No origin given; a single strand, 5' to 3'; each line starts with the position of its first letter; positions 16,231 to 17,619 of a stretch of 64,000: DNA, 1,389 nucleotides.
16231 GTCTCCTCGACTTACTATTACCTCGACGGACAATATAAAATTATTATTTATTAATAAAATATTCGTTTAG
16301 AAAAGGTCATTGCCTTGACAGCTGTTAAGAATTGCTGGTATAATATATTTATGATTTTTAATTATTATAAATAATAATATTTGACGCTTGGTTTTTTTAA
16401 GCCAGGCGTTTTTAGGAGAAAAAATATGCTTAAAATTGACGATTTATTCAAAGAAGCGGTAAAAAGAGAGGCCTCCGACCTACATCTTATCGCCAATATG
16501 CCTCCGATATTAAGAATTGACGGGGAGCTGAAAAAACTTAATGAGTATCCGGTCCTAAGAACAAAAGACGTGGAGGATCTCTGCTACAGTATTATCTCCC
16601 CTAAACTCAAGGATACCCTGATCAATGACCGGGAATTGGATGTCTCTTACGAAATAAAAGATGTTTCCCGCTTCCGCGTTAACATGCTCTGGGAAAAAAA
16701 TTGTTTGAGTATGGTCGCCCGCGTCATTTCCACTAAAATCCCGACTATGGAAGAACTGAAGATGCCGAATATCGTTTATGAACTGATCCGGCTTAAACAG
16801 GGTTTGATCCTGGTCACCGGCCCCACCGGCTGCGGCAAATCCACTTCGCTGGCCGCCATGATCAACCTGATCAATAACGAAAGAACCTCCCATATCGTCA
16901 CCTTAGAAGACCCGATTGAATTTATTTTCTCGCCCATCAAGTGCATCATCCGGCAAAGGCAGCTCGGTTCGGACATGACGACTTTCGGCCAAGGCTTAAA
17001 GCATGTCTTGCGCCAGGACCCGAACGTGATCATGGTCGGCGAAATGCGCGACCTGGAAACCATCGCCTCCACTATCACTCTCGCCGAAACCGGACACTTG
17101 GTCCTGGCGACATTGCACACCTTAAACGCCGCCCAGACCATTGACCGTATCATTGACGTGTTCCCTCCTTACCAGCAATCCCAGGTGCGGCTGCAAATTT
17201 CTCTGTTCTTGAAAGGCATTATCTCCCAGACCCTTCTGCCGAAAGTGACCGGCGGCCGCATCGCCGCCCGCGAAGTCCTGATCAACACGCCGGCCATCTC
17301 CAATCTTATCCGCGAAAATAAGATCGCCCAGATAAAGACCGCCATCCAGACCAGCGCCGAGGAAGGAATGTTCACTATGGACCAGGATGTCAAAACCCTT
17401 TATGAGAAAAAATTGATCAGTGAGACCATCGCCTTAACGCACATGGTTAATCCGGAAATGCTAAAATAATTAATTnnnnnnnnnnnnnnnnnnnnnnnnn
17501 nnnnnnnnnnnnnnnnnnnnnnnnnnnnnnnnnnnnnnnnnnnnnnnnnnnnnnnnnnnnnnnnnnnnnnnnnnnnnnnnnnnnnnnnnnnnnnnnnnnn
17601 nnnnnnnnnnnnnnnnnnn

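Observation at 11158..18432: PilT is coupled to a cNMP-binding+GAF protein; upstream are two Thr-rich secreted paralogs and a GT39 O-glycosyltransferase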

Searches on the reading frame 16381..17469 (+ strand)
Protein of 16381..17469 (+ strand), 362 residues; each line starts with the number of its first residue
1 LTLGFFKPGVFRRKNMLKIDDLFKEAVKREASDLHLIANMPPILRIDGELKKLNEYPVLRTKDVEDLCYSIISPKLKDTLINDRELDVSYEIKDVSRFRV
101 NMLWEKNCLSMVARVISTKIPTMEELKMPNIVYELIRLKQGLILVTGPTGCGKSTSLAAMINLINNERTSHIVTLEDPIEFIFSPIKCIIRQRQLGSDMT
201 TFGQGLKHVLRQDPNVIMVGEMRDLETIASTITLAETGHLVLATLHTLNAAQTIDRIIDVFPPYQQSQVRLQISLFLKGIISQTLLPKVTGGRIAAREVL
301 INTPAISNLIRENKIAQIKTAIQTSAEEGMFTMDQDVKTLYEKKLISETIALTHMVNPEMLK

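Call 3: search_protein_families(library=pfam, proteins=[window:16381-17469:+], max_evalue=0.01)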
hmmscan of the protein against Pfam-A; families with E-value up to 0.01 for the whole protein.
window:16381-17469:+ (362 aa): 8 families
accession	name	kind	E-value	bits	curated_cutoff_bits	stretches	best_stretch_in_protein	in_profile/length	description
PF00437.27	T2SSE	-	4.2e-44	151.2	24.9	1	19-289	12-281/370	Type II/IV secretion system protein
PF13401.12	AAA_22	-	8.6e-05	23.3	27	1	139-173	4-39/130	AAA domain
PF13555.12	AAA_29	-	0.00041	20.5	27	1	138-167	19-49/61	P-loop containing region of AAA domain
PF13476.12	AAA_23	-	0.00078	20.6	27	1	136-160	15-39/201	AAA domain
PF12775.13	AAA_7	-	0.0015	18.6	25.8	1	118-171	12-64/181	P-loop containing dynein motor region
PF03215.21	Rad17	-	0.002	18.5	23.8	1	136-159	41-64/186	Rad17 P-loop domain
PF13173.12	AAA_14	-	0.0083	16.6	27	0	141-181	3-43/129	AAA domain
PF00005.33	ABC_tran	-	0.0093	17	25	0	142-178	13-48/137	ABC transporter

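Call 4: search_protein_families(library=ncbifam, proteins=[window:16381-17469:+], max_evalue=0.01)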
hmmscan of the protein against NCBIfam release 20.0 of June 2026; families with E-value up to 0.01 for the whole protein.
window:16381-17469:+ (362 aa): 24 families
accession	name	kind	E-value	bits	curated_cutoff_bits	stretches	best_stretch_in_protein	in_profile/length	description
TIGR01420.1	pilT_fam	subfamily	4.5e-130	433.9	319.1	1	19-355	2-338/343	PilT/PilU family type 4a pilus ATPase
TIGR02524.1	dot_icm_DotB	equivalog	2.4e-48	165.1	463.3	1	18-350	5-349/358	Dot/Icm type IV secretion system ATPase DotB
TIGR02525.1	plasmid_TraJ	equivalog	9.1e-46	156.5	368.3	1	21-353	14-365/372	plasmid transfer ATPase TraJ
TIGR02533.1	type_II_gspE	equivalog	1e-40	139.9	630.25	1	132-260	235-359/486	type II secretion system ATPase GspE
TIGR02538.1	type_IV_pilB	equivalog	9.3e-40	136.8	675.65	1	19-260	185-432/564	type IV-A pilus assembly ATPase PilB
NF007755.0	PRK10436.1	equivalog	5.6e-37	127.5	617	1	18-260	88-335/465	type II secretion system protein GspE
NF041000.1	ATPase_ComGA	equivalog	1.5e-35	122.5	300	1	21-287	2-266/267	competence type IV pilus ATPase ComGA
NF053534.1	T4PilAsmATPsTfpB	equivalog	6.9e-32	110.6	850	1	134-265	330-458/584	type IV pilus assembly ATPase TfpB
NF058587.1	archaellum_moto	equivalog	4.4e-14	52.1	550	1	142-257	277-393/527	archaellum flagellar ATPase motor FlaI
TIGR02782.1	TrbB_P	equivalog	1.2e-11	44.5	304.55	1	131-260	128-255/303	P-type conjugative transfer ATPase TrbB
NF010469.0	PRK13894.1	subfamily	1e-10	41.5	508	1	132-258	142-265/320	conjugal transfer ATPase TrbB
TIGR02788.1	VirB11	equivalog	1.5e-10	40.6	249.95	1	141-261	145-266/308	P-type DNA transfer ATPase VirB11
NF053672.1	bindosome_BasE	exception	2e-09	36.7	1000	1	88-275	221-406/512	bindosome assembly system ATPase subunit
TIGR03819.1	heli_sec_ATPase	hypoth_equivalog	9.5e-09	34.9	373.15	1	127-252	166-292/340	TadA family conjugal transfer-associated ATPase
NF010407.0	PRK13833.1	subfamily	5.4e-08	32.6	499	1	142-263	146-265/323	conjugal transfer protein TrbB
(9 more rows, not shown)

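Call 72: search_protein_families(library=padloc, proteins=[window:16426-17469:+], max_evalue=0.01)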
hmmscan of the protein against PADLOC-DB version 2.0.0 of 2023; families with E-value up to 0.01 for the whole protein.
window:16426-17469:+ (347 aa): 3 families
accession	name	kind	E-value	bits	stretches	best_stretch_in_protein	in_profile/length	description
PDLC04140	mad8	-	1.4e-06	26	1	124-205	26-86/314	mads_8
PDLC04135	mad3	-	0.00091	16.9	1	125-148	22-45/374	mads_3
PDLC00281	PtuA1|PtuA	-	0.0035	14.5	1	129-155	41-68/448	AAA ATPase domain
